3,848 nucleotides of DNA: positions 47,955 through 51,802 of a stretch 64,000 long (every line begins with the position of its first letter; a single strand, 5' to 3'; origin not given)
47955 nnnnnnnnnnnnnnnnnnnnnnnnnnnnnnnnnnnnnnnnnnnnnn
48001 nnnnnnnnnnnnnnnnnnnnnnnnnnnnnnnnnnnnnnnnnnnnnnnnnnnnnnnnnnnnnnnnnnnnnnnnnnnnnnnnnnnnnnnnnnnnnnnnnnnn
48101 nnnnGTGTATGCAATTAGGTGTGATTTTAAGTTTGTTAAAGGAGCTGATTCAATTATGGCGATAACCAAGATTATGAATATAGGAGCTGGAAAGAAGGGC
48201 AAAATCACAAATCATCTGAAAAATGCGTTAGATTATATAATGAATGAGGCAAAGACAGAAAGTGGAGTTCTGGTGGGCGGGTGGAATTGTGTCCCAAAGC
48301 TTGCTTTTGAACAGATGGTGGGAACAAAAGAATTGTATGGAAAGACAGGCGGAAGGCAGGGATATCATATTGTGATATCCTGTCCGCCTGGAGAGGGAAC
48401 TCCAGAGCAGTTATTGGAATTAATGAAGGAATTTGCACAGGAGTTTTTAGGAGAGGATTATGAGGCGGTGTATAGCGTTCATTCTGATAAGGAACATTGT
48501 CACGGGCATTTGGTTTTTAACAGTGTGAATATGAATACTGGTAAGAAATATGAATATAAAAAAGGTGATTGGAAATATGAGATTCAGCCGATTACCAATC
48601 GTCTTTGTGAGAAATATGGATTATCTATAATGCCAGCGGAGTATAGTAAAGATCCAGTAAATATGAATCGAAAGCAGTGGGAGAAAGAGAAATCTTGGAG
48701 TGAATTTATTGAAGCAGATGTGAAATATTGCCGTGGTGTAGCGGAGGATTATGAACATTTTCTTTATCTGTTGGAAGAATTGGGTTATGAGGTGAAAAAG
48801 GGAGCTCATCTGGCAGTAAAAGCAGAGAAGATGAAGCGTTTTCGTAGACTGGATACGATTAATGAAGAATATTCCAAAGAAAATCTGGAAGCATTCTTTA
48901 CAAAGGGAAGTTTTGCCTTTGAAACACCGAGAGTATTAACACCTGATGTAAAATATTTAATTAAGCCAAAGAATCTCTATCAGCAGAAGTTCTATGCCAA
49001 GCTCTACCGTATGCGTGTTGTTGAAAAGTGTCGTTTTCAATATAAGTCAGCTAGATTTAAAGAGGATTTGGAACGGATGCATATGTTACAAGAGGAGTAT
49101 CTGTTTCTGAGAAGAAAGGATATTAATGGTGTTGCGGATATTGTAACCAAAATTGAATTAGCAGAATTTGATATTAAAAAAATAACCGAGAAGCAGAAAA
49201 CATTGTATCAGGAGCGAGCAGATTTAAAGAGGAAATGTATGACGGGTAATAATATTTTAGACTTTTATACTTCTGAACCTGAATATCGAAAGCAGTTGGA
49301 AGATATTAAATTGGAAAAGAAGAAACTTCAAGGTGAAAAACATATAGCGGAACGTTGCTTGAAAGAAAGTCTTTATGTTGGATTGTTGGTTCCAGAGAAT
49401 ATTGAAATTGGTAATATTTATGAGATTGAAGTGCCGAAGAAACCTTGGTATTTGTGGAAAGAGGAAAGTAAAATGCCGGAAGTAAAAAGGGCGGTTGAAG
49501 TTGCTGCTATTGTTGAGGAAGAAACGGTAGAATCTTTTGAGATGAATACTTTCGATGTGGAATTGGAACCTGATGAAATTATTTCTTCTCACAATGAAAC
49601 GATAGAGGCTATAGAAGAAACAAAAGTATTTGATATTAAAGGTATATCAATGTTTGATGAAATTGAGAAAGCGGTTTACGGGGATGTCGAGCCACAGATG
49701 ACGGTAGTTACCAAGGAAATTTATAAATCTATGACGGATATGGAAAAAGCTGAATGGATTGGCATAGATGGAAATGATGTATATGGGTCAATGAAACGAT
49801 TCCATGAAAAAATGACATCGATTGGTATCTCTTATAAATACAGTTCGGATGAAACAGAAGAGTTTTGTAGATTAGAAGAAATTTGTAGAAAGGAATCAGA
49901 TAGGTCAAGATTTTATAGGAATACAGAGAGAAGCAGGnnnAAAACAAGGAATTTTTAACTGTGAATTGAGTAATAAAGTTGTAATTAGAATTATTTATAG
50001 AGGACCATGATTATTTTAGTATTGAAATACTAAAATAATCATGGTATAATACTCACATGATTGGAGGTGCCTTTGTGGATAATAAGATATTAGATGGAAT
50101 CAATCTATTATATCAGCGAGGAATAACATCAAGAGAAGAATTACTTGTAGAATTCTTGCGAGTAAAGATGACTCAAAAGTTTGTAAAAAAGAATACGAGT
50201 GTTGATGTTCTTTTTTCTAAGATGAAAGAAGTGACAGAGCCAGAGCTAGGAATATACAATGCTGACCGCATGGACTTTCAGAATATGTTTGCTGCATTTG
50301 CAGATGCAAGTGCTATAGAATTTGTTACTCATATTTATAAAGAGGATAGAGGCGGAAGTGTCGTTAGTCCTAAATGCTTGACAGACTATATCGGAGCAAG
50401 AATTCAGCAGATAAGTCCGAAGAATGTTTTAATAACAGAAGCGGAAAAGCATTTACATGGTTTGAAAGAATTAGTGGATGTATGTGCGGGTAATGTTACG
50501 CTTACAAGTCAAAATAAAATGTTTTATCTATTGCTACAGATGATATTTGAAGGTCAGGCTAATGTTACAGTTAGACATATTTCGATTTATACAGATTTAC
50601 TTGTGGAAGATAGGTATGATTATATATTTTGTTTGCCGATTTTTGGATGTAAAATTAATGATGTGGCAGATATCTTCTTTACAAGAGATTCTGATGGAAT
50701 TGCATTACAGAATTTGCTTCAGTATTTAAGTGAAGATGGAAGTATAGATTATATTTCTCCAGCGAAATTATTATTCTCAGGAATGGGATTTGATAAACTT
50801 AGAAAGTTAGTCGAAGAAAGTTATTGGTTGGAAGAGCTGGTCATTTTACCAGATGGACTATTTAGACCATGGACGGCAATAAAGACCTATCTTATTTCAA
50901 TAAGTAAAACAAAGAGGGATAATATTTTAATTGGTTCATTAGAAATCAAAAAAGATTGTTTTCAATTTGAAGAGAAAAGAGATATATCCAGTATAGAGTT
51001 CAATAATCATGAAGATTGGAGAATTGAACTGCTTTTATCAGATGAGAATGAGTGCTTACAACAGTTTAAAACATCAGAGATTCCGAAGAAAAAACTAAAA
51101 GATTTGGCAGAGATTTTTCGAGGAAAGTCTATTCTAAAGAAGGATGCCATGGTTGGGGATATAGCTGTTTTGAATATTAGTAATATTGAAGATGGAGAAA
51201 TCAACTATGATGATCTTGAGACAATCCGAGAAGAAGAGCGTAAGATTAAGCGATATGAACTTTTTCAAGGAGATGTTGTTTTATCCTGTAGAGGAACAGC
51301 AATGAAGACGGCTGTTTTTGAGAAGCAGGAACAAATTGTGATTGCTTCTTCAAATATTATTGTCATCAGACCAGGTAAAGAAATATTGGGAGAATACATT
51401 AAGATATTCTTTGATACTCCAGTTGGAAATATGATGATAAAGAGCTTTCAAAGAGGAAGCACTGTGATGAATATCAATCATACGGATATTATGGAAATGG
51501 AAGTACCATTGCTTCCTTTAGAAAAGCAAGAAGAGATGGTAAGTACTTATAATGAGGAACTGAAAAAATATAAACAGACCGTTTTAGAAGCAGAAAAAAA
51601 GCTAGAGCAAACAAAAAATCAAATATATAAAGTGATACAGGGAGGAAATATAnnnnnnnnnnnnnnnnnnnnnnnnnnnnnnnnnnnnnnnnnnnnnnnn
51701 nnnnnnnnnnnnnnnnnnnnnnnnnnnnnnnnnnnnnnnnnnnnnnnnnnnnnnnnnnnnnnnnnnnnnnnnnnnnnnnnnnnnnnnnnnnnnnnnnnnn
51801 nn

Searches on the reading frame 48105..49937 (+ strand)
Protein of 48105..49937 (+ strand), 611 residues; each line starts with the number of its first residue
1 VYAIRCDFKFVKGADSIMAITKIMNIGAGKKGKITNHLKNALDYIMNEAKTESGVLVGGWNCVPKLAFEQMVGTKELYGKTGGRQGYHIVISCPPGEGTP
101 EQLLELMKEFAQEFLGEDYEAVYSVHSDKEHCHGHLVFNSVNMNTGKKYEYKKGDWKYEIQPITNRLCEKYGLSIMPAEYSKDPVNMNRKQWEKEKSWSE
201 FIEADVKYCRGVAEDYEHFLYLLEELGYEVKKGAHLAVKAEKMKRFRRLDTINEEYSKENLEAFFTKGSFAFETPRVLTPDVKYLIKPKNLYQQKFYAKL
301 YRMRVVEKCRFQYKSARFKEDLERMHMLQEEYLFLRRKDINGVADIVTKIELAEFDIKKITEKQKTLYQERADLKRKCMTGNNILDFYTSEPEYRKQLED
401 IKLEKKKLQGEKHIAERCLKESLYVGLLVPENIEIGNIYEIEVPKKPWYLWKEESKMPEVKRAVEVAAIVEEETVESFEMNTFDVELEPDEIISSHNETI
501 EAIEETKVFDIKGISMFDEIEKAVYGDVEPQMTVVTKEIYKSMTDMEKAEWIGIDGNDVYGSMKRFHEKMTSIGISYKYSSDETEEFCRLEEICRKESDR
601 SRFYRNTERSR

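Call 56: search_protein_families(library=pfam, proteins=[window:48105-49937:+], max_evalue=0.0001)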
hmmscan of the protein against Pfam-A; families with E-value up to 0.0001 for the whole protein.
window:48105-49937:+ (611 aa): 1 family
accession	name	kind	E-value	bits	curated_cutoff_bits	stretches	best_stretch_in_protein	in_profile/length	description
PF03432.20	Relaxase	-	2.2e-37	128.7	24.6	1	44-173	1-132/132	MobA/VirD2-like, nuclease domain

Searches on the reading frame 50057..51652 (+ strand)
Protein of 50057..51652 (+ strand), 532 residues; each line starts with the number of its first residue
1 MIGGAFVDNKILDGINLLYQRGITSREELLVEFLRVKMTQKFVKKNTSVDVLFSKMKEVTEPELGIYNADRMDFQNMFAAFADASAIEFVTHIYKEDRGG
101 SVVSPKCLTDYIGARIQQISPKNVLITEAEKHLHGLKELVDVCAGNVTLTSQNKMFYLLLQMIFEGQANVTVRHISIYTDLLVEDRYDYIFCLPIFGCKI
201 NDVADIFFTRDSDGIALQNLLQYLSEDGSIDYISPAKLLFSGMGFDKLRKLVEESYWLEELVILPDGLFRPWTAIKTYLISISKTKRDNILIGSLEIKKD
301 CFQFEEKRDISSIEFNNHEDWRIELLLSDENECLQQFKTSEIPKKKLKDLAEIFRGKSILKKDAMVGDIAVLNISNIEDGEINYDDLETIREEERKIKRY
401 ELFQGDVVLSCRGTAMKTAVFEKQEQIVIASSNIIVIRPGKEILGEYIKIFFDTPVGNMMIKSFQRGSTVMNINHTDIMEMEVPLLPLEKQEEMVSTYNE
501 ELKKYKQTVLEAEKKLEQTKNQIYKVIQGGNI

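Call 3: search_protein_families(library=pfam, proteins=[window:50057-51652:+], max_evalue=0.01)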
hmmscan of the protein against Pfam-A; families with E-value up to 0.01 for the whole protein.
window:50057-51652:+ (532 aa): 2 families
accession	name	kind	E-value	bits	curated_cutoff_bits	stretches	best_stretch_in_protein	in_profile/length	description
PF01420.25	Methylase_S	-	1.6e-14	54.9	22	1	344-497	6-148/168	Type I restriction modification DNA specificity domain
PF02384.22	N6_Mtase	-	3e-06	27.2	20.4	1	217-342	166-290/311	N-6 DNA Methylase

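Call 4: search_protein_families(library=padloc, proteins=[window:50057-51652:+], max_evalue=0.01)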
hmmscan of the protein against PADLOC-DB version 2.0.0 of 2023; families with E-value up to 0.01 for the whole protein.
window:50057-51652:+ (532 aa): 81 families (the best 25 are shown)
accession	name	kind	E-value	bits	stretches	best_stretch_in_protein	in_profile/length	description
PDLC03100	Specificity_I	-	4.3e-23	80.4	1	323-527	186-387/392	Type I specificity subunit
PDLC03179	Specificity_I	-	1.9e-20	71.3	1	351-506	406-562/589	Type I specificity subunit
PDLC03168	Specificity_I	-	3.6e-20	70.9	1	344-525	7-188/459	Type I specificity subunit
PDLC03069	Specificity_I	-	4.2e-20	70.2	1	346-516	194-371/387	Type I specificity subunit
PDLC03072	Specificity_I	-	2.7e-19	67.6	1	348-518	243-420/448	Type I specificity subunit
PDLC03189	Specificity_I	-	2.9e-19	67.3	1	326-522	204-404/459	Type I specificity subunit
PDLC03105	Specificity_I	-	8.8e-19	66.3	1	360-521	259-421/448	Type I specificity subunit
PDLC03086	Specificity_I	-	1.7e-18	64.8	1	341-499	10-171/458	Type I specificity subunit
PDLC03077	Specificity_I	-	2.4e-18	64.9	1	334-496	209-372/417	Type I specificity subunit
PDLC03090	Specificity_I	-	3.5e-18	64.1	1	344-528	20-209/434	Type I specificity subunit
PDLC03079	Specificity_I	-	3.7e-18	63.9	1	345-505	33-187/470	Type I specificity subunit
PDLC03169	Specificity_I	-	1e-17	62.7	1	343-496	222-380/461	Type I specificity subunit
PDLC03107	Specificity_I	-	1.8e-17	61.5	1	342-519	195-376/392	Type I specificity subunit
PDLC04137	mad5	-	7.6e-17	59.6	1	280-518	134-388/392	mads_5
PDLC03089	Specificity_I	-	1.8e-16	58.3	1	341-497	4-164/446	Type I specificity subunit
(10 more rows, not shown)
